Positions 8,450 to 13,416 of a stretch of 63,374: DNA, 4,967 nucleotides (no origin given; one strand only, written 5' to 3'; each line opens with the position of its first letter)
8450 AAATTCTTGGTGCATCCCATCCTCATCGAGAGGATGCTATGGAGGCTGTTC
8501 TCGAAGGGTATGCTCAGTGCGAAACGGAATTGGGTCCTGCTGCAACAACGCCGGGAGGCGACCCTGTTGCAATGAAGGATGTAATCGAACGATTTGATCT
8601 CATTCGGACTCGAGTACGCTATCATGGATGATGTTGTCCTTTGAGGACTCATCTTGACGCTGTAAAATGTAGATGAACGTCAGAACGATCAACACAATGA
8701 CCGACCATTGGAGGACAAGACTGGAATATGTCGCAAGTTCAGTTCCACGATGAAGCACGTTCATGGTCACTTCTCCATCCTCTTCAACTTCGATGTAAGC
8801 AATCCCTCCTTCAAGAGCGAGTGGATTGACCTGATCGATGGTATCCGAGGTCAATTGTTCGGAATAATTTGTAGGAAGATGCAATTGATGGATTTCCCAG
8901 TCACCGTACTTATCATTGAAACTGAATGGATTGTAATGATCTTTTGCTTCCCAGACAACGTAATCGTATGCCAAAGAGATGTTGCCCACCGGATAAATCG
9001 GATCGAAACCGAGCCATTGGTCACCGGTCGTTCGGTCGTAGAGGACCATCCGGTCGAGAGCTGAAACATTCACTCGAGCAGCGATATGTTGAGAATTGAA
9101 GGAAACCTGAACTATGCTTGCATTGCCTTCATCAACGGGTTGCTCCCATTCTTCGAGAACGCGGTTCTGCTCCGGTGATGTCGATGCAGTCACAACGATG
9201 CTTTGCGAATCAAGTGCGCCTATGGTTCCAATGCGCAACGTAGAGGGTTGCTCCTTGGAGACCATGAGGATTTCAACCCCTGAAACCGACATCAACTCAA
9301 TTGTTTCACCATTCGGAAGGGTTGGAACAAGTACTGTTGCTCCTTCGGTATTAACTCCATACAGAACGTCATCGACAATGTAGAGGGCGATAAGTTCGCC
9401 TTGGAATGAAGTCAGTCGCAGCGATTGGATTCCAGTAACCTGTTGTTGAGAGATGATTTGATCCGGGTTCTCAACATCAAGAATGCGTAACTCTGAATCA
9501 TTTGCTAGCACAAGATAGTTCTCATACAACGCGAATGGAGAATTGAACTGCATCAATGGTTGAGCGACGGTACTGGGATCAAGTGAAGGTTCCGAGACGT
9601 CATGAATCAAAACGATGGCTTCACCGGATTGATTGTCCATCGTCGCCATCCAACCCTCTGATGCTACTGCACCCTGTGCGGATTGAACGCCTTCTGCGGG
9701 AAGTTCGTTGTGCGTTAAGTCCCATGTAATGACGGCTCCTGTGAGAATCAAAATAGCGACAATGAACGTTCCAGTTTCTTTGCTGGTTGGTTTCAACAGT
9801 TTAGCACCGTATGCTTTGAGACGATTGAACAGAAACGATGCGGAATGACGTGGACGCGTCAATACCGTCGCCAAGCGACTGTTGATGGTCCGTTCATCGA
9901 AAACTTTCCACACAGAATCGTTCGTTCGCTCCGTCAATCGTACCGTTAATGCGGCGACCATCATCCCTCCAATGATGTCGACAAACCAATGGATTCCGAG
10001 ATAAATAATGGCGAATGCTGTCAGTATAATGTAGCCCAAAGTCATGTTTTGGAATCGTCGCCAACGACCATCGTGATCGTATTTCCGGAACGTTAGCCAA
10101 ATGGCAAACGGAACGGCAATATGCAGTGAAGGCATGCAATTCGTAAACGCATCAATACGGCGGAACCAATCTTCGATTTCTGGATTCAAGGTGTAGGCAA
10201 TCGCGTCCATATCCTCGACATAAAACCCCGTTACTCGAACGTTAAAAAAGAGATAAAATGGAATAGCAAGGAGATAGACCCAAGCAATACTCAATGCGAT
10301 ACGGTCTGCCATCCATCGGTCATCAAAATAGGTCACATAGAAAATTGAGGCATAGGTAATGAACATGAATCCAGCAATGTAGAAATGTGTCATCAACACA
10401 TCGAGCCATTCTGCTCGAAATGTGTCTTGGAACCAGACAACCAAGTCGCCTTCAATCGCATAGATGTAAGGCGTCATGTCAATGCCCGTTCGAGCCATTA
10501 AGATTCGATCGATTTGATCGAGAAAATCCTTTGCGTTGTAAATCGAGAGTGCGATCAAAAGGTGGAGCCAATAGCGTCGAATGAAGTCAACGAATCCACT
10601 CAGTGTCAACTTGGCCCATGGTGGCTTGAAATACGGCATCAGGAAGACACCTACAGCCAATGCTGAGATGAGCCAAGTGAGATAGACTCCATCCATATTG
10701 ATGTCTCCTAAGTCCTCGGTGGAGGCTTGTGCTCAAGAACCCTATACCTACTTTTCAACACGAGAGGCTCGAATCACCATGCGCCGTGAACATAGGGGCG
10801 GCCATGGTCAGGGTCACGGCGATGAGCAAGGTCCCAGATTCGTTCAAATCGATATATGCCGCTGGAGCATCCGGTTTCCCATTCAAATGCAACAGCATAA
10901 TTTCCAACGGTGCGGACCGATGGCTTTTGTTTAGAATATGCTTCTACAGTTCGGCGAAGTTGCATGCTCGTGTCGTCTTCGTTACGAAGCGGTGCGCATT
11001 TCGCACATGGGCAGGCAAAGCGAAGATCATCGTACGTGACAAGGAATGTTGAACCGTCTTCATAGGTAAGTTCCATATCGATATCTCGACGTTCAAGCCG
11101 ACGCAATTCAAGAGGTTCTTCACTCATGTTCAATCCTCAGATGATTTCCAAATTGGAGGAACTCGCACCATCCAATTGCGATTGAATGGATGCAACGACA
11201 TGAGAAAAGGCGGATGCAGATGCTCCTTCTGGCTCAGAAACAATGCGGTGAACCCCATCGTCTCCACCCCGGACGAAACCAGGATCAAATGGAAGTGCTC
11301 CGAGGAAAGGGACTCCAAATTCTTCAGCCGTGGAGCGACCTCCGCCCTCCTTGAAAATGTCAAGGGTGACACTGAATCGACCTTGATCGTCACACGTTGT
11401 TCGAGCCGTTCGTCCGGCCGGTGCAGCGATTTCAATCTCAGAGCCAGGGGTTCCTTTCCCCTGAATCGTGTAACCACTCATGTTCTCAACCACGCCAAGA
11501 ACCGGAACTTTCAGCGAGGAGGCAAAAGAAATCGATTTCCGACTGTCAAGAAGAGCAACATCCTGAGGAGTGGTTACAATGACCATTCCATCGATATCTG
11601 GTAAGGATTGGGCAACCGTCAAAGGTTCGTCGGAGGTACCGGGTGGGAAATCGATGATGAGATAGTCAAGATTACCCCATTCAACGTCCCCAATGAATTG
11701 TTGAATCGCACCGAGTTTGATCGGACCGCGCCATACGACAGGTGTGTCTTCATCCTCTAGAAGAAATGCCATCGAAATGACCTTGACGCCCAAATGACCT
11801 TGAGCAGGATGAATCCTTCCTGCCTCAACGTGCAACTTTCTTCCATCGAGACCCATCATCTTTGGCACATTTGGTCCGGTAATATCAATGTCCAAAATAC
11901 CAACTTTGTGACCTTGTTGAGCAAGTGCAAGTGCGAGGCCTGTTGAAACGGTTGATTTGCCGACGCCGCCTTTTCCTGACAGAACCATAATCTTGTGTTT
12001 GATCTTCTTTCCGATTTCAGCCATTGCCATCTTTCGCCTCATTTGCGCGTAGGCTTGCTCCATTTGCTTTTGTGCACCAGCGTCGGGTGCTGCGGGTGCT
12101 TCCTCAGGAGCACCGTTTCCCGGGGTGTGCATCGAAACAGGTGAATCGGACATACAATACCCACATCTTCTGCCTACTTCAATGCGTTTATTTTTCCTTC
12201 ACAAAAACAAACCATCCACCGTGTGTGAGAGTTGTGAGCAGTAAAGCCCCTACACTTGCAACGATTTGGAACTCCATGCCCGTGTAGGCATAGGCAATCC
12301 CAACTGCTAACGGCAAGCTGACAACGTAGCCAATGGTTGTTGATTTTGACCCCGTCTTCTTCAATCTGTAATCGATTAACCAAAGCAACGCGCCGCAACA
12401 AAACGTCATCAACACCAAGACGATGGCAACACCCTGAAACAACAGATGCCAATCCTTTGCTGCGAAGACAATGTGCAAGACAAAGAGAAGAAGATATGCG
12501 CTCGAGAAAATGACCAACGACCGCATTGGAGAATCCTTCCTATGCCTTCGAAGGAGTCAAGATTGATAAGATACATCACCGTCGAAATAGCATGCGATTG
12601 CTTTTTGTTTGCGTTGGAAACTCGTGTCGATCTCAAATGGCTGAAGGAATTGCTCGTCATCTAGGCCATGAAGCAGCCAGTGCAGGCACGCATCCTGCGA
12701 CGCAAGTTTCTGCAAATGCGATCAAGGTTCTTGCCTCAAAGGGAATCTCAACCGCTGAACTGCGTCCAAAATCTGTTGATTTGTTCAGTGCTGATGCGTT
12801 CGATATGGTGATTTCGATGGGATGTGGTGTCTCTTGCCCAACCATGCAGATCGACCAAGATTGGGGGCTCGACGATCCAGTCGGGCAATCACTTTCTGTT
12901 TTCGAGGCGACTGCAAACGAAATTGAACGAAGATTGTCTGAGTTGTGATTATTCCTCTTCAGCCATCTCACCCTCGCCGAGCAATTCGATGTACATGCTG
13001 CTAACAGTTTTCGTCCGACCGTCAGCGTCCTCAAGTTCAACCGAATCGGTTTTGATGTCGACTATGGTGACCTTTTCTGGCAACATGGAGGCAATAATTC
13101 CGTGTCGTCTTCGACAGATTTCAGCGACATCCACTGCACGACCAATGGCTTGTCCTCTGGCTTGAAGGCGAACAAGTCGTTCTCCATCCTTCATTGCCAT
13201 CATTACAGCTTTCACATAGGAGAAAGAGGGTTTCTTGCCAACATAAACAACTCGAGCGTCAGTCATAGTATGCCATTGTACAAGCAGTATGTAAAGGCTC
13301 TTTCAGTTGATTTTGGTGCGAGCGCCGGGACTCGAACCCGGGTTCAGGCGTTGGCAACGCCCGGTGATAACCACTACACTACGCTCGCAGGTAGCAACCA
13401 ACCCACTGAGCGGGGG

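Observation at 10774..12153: Mrp/NBP35 lacking the Fe-S-binding CxxC, with an Ig-strand-like insert, next to a CPCxxC DUF971 gene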

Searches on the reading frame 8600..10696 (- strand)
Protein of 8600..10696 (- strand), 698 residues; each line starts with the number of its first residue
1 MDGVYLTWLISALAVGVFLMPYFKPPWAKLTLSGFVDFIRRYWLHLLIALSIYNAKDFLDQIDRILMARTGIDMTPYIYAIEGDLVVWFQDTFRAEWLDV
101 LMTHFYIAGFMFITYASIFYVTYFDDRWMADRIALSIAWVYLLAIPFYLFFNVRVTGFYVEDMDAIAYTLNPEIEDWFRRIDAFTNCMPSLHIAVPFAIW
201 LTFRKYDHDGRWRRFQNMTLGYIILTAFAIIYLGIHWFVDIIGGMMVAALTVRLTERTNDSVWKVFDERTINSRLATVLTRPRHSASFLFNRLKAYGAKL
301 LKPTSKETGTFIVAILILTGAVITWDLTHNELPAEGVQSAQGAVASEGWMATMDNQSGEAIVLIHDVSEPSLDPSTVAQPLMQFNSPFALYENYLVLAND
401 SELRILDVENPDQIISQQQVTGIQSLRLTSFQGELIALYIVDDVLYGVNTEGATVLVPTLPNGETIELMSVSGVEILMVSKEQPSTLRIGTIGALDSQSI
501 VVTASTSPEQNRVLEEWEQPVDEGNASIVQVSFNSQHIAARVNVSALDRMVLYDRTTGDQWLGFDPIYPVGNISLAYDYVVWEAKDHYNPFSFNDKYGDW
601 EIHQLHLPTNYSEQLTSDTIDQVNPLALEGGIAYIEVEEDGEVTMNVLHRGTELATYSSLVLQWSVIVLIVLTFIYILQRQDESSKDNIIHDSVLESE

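Call 3: search_protein_families(library=pfam, proteins=[window:8600-10696:-], max_evalue=0.01)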
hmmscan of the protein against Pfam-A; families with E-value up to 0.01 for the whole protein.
window:8600-10696:- (698 aa): 2 families
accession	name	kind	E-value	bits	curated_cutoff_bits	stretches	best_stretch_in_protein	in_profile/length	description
PF14378.12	PAP2_3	-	3.3e-10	40.5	27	1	88-252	17-188/190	PAP2 superfamily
PF01569.27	PAP2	-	2.3e-09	37.5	27.2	1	178-255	39-121/130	PAP2 superfamily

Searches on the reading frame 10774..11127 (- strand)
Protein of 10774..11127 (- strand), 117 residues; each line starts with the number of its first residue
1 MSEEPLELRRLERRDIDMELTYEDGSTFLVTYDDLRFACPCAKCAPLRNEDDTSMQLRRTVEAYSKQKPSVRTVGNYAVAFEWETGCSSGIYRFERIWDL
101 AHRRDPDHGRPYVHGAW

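Call 3: search_protein_families(library=pfam, proteins=[window:10774-11127:-], max_evalue=0.01)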
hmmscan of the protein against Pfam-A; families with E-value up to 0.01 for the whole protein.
window:10774-11127:- (117 aa): 1 family
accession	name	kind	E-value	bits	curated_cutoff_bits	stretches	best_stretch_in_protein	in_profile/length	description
PF06155.17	GBBH-like_N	-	1.4e-15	58.2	22.8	1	10-96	2-83/85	Gamma-butyrobetaine hydroxylase-like, N-terminal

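Call 4: search_protein_families(library=ncbifam, proteins=[window:10774-11127:-], max_evalue=0.01)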
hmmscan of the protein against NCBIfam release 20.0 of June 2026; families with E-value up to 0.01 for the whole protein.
window:10774-11127:- (117 aa): 0 families

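Call 29: search_solved_structures(query=window:10774-11127:-, show_alignments=4, max_evalue=0.01)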
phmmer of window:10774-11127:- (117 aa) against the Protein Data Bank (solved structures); distinct sequences matched with E-value up to 0.01: 2.
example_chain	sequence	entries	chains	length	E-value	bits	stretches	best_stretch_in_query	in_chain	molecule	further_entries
3luu_A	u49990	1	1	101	2.3e-08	37.2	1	4-97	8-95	Uncharacterized protein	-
2l6n_A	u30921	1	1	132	0.00011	25.3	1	10-103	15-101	uncharacterized protein YP_001092504.1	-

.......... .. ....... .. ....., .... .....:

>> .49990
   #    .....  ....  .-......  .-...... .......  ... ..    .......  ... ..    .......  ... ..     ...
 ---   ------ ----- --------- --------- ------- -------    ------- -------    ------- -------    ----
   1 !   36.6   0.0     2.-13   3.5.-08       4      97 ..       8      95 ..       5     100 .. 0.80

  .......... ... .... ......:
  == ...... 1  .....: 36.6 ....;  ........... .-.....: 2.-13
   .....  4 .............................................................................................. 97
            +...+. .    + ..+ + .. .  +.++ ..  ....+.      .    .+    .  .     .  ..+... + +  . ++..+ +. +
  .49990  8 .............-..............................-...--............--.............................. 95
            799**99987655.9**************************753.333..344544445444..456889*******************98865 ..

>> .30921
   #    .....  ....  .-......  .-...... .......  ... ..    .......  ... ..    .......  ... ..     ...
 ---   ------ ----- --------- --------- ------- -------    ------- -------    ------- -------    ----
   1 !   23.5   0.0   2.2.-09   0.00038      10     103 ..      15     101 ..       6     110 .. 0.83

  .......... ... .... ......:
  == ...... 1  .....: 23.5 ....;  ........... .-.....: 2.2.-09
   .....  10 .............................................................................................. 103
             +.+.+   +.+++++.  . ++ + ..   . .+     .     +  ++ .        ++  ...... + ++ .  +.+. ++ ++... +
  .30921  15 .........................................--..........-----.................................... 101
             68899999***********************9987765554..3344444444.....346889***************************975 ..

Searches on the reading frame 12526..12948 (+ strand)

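Call 3: search_protein_families(library=pfam, proteins=[window:12526-12948:+], max_evalue=0.01)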
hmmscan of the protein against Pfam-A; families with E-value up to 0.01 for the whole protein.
window:12526-12948:+ (140 aa): 1 family
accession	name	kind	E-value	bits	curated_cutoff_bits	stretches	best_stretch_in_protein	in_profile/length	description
PF01451.26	LMWPc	-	2.1e-22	80.3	23.2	1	26-140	2-143/144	Low molecular weight phosphotyrosine protein phosphatase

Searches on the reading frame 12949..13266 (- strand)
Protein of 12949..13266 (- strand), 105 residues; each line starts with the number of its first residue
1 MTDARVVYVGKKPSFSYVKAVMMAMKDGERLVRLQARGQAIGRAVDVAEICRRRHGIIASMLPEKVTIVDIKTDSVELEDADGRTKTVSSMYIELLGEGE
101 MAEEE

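Call 3: search_protein_families(library=pfam, proteins=[window:12949-13266:-], max_evalue=0.01)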
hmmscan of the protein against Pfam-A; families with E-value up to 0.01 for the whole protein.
window:12949-13266:- (105 aa): 1 family
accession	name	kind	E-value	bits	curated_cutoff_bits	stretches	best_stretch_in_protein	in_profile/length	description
PF01918.27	Alba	-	1.1e-13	51.2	25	1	6-57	2-56/66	Alba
